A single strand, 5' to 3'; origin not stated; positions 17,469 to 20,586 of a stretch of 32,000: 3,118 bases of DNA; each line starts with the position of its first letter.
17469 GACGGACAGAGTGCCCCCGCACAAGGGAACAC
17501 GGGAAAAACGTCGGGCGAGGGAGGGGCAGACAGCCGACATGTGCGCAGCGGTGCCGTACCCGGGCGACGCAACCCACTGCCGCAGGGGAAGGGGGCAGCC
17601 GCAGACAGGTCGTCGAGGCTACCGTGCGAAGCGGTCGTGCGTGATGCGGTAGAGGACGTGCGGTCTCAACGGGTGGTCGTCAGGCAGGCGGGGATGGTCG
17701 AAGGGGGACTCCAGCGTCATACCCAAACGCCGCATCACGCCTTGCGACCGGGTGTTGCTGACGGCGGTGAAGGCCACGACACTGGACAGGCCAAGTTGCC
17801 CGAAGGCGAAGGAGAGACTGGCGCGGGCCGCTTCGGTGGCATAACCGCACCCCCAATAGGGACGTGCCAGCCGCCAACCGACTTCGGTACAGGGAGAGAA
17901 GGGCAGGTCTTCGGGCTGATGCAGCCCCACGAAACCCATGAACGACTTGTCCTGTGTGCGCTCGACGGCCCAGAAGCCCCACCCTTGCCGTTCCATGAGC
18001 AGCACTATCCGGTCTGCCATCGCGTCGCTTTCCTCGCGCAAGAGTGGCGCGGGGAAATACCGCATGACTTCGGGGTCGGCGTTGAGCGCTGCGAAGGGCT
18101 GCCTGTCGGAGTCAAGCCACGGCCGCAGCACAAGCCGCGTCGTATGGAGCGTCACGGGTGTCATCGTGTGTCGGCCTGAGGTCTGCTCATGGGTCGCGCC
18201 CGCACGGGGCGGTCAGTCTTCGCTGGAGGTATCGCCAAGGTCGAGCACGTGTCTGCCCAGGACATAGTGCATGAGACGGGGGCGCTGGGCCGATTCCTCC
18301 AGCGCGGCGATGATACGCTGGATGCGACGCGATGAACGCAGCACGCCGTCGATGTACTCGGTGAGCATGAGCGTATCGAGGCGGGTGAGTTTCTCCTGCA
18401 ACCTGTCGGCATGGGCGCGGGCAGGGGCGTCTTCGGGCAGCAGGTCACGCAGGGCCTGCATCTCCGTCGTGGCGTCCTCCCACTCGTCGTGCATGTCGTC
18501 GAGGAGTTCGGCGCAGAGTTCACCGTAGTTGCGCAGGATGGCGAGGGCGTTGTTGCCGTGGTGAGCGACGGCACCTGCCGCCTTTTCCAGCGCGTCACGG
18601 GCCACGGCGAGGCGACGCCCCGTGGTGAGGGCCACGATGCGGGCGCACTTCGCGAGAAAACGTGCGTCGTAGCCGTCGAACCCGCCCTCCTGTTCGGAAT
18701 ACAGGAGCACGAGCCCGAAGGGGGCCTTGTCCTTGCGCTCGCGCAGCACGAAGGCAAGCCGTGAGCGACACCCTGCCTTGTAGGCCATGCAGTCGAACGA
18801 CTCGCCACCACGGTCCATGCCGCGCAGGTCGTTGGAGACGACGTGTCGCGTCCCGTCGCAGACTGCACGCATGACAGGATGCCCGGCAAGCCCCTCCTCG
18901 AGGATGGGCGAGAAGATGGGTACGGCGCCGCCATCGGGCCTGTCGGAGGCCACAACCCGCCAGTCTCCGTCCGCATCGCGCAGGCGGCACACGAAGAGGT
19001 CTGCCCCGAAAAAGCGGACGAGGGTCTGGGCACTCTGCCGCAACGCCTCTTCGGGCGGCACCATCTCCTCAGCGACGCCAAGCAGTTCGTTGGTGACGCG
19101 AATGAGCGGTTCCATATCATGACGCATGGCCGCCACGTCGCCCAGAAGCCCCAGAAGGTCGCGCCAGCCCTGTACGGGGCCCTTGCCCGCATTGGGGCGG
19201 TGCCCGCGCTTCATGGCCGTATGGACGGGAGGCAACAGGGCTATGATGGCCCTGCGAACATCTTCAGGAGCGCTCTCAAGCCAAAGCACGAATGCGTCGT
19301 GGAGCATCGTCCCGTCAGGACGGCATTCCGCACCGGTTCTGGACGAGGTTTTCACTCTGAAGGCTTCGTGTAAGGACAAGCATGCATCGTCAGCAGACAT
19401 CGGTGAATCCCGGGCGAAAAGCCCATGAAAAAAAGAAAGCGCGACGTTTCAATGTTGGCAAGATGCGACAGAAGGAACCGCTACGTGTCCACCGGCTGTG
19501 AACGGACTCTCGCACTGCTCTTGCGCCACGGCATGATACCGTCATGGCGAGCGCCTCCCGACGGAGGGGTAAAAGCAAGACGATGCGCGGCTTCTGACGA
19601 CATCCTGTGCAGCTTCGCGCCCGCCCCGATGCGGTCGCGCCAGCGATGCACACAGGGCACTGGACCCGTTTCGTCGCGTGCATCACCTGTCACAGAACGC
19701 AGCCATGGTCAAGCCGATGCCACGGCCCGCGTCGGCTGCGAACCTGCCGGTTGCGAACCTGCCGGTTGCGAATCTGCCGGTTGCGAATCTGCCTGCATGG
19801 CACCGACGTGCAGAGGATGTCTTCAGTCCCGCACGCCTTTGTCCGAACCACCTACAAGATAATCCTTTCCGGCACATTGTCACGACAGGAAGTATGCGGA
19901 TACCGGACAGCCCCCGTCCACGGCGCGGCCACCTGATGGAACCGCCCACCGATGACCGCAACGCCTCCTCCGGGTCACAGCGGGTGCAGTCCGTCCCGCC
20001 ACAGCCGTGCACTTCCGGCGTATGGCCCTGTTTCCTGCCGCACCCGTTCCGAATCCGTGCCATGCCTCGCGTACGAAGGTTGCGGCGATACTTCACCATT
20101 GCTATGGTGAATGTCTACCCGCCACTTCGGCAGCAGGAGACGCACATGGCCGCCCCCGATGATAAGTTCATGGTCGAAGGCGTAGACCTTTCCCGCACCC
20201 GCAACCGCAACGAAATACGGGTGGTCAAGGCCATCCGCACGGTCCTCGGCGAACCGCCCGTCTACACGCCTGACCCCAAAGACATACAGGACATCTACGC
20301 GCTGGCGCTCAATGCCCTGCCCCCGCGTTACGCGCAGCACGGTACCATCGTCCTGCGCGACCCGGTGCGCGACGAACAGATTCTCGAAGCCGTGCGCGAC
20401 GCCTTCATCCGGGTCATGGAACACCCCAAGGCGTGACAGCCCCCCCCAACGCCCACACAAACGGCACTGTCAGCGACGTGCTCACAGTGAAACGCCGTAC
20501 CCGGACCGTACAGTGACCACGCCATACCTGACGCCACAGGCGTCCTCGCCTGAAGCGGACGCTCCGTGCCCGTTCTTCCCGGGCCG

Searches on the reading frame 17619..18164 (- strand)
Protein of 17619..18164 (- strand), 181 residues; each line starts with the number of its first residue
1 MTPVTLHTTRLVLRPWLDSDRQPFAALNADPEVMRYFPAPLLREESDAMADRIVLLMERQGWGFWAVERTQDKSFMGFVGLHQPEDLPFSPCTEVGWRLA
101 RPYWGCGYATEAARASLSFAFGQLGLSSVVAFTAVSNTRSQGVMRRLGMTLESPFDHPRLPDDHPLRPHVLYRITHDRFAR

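Call 38: search_protein_families(library=pfam, proteins=[window:17619-18164:-], max_evalue=0.001)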
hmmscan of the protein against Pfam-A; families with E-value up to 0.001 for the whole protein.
window:17619-18164:- (181 aa): 2 families
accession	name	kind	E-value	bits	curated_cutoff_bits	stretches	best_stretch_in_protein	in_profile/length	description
PF13302.13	Acetyltransf_3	-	6e-38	131.1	25.4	1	10-150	1-138/138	Acetyltransferase (GNAT) domain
PF00583.31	Acetyltransf_1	-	7.9e-11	42.7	20.7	1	34-149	9-116/116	Acetyltransferase (GNAT) family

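Call 90: search_protein_families(library=ncbifam, proteins=[window:17619-18164:-], max_evalue=0.001)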
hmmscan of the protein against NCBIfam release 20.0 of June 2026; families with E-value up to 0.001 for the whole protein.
window:17619-18164:- (181 aa): 2 families
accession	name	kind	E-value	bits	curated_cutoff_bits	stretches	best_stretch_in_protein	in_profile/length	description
NF000485.1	TlmB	exception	9.9e-17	61.1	625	1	6-169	3-158/292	bleomycin family antibiotic N-acetyltransferase TlmB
NF000483.1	BlmB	exception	2.9e-12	46.5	625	1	6-168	12-163/301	bleomycin family antibiotic N-acetyltransferase BlmB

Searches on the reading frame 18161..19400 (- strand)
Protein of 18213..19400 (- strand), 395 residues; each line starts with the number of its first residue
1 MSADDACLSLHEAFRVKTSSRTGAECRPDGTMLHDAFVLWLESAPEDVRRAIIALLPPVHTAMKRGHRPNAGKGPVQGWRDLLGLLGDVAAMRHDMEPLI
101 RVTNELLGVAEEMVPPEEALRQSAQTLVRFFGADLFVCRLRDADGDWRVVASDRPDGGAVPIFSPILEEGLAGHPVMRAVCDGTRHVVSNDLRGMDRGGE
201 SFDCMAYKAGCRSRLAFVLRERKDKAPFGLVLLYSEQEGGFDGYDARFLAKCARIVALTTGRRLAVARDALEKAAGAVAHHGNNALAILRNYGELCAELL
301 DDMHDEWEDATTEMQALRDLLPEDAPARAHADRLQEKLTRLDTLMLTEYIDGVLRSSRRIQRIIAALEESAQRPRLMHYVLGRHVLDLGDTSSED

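Call 38: search_protein_families(library=pfam, proteins=[window:18161-19192:-, window:18213-19400:-], max_evalue=0.001)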
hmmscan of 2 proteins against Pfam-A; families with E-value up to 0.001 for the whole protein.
window:18161-19192:- (343 aa): 0 families

window:18213-19400:- (395 aa): 1 family
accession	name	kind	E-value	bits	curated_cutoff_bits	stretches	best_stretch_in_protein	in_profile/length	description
PF13185.12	GAF_2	-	4.3e-06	27.4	28.6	1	116-257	4-132/136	GAF domain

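Call 90: search_protein_families(library=ncbifam, proteins=[window:18213-19400:-], max_evalue=0.001)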
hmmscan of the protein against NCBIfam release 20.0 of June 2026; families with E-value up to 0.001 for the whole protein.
window:18213-19400:- (395 aa): 0 families

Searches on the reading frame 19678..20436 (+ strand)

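Call 38: search_protein_families(library=pfam, proteins=[window:19678-20436:+], max_evalue=0.001)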
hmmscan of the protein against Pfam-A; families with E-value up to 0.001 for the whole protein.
window:19678-20436:+ (252 aa): 1 family
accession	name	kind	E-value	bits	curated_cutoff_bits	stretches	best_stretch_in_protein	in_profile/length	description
PF10719.14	ComFB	-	3.9e-12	46.5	25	1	175-250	1-83/83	Late competence development protein ComFB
